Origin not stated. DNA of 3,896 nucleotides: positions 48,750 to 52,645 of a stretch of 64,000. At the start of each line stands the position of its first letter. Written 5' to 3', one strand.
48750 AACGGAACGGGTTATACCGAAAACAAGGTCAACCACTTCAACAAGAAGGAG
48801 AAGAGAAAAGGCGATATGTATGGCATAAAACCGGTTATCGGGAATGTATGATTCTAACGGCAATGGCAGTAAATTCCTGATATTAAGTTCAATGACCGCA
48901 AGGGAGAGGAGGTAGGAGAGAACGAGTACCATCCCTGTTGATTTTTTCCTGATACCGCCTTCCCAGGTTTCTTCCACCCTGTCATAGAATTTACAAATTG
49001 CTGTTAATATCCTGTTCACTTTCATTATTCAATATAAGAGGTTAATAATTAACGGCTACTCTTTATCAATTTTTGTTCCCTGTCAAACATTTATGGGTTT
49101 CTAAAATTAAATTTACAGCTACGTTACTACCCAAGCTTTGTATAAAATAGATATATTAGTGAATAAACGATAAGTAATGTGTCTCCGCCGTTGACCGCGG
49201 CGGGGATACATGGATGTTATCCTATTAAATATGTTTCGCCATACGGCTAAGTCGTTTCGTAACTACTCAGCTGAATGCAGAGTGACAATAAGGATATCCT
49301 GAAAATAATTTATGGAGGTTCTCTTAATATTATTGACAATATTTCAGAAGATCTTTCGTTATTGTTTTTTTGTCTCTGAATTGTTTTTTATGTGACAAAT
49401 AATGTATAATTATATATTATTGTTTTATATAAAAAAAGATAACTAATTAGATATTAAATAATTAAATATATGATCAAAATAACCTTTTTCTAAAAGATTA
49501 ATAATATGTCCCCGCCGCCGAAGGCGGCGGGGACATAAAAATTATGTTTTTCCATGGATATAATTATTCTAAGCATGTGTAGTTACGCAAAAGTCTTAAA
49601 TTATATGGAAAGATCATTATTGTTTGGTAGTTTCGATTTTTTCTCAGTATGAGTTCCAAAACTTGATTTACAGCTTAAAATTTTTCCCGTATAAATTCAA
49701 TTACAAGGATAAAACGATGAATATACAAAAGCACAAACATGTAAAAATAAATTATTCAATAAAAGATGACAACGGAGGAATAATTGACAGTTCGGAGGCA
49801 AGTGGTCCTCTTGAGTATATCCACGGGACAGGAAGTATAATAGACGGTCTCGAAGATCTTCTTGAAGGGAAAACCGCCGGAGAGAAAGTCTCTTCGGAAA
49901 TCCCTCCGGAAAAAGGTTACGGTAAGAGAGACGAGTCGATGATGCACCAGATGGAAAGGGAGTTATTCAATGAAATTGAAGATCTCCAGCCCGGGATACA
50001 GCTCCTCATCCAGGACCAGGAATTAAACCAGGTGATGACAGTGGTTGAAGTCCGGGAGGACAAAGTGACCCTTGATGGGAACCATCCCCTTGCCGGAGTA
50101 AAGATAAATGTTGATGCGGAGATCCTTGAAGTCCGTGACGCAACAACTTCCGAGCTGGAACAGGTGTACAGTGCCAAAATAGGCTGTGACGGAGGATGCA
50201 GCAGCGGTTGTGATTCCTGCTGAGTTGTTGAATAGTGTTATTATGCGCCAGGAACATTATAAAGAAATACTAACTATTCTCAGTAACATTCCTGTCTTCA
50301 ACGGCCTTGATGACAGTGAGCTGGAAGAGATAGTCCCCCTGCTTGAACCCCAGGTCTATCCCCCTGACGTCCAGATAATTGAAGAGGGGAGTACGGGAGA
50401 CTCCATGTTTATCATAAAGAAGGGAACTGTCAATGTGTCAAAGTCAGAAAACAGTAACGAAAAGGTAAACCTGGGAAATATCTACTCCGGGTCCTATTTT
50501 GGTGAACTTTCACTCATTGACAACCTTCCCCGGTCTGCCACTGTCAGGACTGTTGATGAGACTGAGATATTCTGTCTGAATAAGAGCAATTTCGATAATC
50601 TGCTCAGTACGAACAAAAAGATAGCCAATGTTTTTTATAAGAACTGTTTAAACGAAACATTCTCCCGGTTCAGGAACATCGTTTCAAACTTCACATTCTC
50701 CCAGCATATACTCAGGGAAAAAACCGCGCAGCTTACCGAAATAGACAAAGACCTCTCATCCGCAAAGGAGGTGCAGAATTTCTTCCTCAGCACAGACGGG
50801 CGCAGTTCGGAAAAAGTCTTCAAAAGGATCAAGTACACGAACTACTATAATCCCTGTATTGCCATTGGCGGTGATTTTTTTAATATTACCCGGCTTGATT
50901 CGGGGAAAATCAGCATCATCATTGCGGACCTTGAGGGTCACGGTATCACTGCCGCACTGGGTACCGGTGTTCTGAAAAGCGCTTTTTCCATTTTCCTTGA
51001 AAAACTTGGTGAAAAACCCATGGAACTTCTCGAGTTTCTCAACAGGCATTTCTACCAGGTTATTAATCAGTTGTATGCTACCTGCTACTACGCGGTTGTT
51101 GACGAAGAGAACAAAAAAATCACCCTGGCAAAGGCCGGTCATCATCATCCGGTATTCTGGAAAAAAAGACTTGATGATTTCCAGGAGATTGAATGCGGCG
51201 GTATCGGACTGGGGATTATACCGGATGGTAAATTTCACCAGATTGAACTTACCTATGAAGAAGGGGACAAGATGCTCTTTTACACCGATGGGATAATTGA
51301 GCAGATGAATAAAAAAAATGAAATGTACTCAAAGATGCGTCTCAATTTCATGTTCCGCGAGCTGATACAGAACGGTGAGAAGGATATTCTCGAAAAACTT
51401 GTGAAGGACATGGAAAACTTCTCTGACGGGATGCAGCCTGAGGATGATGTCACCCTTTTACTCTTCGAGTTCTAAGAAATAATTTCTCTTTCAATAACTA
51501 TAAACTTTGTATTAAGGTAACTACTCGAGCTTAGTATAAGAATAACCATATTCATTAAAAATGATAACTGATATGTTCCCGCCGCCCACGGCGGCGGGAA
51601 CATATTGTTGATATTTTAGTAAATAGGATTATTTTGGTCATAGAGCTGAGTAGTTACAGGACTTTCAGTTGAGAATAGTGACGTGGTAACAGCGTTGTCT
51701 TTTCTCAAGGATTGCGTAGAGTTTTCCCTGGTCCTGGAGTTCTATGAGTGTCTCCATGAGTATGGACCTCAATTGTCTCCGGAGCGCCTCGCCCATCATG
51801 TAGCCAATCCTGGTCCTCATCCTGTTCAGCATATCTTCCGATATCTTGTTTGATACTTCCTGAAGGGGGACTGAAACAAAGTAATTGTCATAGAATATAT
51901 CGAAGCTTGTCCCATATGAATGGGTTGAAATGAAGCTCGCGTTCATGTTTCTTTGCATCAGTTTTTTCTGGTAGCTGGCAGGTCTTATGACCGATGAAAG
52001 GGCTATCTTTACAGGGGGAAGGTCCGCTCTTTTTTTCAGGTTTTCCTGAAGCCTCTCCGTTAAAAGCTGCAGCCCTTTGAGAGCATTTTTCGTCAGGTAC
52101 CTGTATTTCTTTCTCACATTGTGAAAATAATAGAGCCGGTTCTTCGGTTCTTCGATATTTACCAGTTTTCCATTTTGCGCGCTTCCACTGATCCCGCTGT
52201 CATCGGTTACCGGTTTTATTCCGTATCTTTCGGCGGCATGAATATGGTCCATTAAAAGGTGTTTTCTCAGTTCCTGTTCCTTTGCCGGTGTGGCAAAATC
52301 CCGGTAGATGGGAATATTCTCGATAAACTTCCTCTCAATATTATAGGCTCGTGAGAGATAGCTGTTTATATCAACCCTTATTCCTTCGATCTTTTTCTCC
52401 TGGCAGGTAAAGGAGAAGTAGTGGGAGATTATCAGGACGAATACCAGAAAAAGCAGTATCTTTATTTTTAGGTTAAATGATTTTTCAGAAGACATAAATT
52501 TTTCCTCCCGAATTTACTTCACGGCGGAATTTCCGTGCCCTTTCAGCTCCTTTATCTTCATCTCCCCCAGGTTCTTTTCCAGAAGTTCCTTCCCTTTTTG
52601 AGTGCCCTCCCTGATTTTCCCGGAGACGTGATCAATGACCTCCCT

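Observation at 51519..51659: Family of at least 6 intergenic palindromic MITE/REP-like elements, with a full-length copy carrying terminal inverted repeats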

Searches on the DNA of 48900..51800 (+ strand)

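Call 14: search_rna_families(source=window, start=48900, end=51800, threshold=evalue, max_evalue=10)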
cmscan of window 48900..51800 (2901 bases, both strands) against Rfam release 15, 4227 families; matches with E-value up to 10: 7.
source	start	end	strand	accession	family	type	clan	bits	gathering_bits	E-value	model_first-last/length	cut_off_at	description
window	51556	51618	+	RF03986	mir-6095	Gene; miRNA;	-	26.8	100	0.057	1-83/83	no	mir-6095 microRNA precursor family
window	49499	49612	-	RF00401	SNORA20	Gene; snRNA; snoRNA; HACA-box;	CL00030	23.2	60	1.1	1-128/128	no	Small nucleolar RNA SNORA20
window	49498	49542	-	RF04230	mir-9261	Gene; miRNA;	-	20.9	86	0.74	1-92/92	no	mir-9261 microRNA precursor family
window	51566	51611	+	RF04230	mir-9261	Gene; miRNA;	-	20.6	86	0.92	1-92/92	no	mir-9261 microRNA precursor family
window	51564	51609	-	RF04230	mir-9261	Gene; miRNA;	-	19.4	86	2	1-92/92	no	mir-9261 microRNA precursor family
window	49479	49540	+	RF02763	IsrM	Gene; sRNA;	-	17.3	376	0.058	1-329/329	no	IsrM sRNA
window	49183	49243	+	RF02227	sX8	Gene; sRNA;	-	16.6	50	5.9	1-82/82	no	Proteobacterial sRNA sX8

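Call 79: search_dna_similar(query=window:51517-51657:+, collection=plasmids, mode=distant, max_evalue=0.01, max_rows=10)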
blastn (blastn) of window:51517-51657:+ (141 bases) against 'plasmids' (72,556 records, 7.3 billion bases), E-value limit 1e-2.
No match.

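Call 80: search_dna_similar(query=window:51517-51657:+, collection=phages, mode=distant, max_evalue=0.01, max_rows=10)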
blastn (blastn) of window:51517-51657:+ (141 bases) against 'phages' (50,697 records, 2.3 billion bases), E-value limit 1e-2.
No match.

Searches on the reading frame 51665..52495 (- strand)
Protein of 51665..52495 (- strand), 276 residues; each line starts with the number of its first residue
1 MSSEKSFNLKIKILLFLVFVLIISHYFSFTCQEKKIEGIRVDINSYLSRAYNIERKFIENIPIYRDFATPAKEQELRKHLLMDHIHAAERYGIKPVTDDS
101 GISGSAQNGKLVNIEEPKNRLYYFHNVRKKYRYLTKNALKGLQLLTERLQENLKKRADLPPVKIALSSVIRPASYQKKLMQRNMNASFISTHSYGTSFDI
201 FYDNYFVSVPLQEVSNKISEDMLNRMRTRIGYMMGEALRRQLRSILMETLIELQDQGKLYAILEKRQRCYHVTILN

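Call 13: search_protein_families(library=pfam, proteins=[window:51665-52495:-])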
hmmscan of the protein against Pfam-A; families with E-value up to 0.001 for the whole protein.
window:51665-52495:- (276 aa): 1 family
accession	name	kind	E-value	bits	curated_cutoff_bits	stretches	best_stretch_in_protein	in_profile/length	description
PF18979.5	DUF5715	-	6.4e-29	101.2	26.8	1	83-274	5-170/171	Family of unknown function (DUF5715)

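Call 30: find_homologous_proteins(query=window:51665-52495:-, max_evalue=1e-30)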
Query window:51665-52495:- (276 aa): 170 proteins with E <= 1e-30 among 967 candidates; the best 120 are listed.
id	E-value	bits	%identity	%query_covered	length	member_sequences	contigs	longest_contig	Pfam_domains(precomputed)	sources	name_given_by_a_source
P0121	6.2e-176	601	100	100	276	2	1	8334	PF18979.6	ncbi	-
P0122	2.6e-139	481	80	100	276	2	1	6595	PF18979.6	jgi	jgi:hypothetical protein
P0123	7.7e-139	479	78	100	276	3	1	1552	PF18979.6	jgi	jgi:hypothetical protein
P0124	6.6e-126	437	72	100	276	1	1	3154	PF18979.6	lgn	-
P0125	2.8e-123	428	70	100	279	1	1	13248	PF18979.6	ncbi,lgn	-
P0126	1.7e-119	416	70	100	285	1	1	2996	PF18979.6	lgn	-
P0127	1.1e-91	325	57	87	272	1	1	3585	PF18979.6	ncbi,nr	ncbi:MAG: hypothetical protein GY754_25220 [bacterium]|nr:hypothetical protein [bacterium]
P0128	2.0e-88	314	59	85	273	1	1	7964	PF18979.6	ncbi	-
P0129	7.6e-88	312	55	97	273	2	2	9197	PF18979.6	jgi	jgi:hypothetical protein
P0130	2.3e-87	311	57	93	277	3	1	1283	PF18979.6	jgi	jgi:hypothetical protein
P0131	1.0e-86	309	56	95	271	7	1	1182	PF18979.6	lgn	-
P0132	3.6e-86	307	55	95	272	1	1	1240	PF18979.6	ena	-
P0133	3.4e-85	304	54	96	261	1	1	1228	PF18979.6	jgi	-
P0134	2.5e-84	301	54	87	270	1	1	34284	PF18979.6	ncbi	-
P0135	2.8e-84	301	54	95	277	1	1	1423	PF18979.6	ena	-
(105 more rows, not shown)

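Call 31: find_encoding_contigs(protein=P0121, flank=10000, max_places=4)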
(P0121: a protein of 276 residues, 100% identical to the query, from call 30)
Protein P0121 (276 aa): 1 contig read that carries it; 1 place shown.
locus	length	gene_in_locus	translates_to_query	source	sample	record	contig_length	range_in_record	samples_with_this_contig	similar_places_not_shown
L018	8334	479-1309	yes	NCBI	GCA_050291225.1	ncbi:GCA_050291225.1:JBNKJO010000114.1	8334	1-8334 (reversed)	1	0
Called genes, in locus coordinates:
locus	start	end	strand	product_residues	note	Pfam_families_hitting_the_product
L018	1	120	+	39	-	?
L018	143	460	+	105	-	-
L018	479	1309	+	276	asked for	PF18979:DUF5715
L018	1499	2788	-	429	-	PF00027:cNMP_binding, PF07228:SpoIIE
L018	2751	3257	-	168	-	PF00254:FKBP_C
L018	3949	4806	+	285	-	-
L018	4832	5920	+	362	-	PF00155:Aminotran_1_2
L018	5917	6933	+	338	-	PF03186:CobD_Cbib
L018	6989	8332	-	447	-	?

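Call 32: find_encoding_contigs(protein=P0122, flank=10000, max_places=3)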
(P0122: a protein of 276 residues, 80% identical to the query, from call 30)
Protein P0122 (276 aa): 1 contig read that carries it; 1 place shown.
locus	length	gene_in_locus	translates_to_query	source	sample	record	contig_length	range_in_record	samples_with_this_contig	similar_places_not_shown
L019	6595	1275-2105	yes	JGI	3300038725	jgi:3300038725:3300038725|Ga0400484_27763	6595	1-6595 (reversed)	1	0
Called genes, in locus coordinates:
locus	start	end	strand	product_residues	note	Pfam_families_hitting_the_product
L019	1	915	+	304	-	?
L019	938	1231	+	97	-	-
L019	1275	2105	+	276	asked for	PF18979:DUF5715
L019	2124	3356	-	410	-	PF00027:cNMP_binding, PF07228:SpoIIE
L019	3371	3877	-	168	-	PF00254:FKBP_C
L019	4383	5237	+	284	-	-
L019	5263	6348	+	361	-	PF00155:Aminotran_1_2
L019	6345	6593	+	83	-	?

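Call 33: find_encoding_contigs(protein=P0125, flank=10000, max_places=3)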
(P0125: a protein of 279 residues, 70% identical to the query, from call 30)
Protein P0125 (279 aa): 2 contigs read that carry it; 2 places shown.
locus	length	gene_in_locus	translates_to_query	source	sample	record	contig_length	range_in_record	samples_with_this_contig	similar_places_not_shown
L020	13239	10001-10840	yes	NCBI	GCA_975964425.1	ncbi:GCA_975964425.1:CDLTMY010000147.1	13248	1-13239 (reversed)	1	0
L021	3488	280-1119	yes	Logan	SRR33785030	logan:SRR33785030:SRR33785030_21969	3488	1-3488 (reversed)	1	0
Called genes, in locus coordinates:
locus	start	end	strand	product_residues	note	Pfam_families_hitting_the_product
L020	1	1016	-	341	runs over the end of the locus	?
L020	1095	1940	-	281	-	-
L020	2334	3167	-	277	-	-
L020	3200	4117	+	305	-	PF00561:Abhydrolase_1, PF12146:Hydrolase_4, PF12697:Abhydrolase_6, PF01764:Lipase_3 (faint)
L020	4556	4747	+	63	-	-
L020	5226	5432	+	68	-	-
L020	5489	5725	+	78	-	-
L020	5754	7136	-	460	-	PF00890:FAD_binding_2 (faint), PF01266:DAO (faint), PF03486:HI0933_like (weak), PF07992:Pyr_redox_2 (faint), PF13738:Pyr_redox_3 (faint), PF21688:FAD-depend_C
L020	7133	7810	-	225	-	PF07947:YhhN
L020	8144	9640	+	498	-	-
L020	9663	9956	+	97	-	-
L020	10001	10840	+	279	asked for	PF18979:DUF5715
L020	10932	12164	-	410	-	PF00027:cNMP_binding, PF07228:SpoIIE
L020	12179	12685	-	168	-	PF00254:FKBP_C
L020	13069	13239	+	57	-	?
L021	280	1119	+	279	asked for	PF18979:DUF5715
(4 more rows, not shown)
